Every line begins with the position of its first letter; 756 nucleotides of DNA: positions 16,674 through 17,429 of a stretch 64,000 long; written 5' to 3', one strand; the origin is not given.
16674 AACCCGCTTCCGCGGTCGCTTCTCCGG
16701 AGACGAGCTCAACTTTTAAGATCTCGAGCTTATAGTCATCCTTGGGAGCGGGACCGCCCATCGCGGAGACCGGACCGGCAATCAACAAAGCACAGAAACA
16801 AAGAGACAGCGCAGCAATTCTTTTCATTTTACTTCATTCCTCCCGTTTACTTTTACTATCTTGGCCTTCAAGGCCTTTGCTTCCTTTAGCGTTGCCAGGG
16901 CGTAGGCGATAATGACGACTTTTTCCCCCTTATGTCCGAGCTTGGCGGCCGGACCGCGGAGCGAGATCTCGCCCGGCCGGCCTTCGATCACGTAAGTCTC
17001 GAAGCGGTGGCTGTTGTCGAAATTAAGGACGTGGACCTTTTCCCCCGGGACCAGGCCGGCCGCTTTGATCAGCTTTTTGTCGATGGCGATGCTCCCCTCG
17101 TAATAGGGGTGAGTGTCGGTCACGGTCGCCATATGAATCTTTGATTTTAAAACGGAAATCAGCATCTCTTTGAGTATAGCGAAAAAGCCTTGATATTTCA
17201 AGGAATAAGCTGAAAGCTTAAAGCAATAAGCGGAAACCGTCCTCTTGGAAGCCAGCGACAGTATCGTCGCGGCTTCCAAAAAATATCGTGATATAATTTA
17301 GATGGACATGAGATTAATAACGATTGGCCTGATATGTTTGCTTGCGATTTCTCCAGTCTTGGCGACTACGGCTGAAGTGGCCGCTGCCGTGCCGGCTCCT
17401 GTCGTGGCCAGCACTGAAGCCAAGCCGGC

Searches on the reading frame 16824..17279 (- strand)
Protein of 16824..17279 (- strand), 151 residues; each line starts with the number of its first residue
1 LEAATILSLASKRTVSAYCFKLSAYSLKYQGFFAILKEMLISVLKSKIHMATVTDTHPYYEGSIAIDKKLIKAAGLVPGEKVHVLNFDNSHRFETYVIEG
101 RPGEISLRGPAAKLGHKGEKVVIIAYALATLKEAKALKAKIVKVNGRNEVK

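Call 74: search_protein_families(library=pfam, proteins=[window:16824-17279:-], max_evalue=0.00001)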
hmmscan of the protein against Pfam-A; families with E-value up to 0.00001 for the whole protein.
window:16824-17279:- (151 aa): 1 family
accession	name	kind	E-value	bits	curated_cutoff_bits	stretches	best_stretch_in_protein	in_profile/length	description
PF02261.22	Asp_decarbox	-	5.5e-38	129.8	25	1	39-150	1-114/115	Aspartate decarboxylase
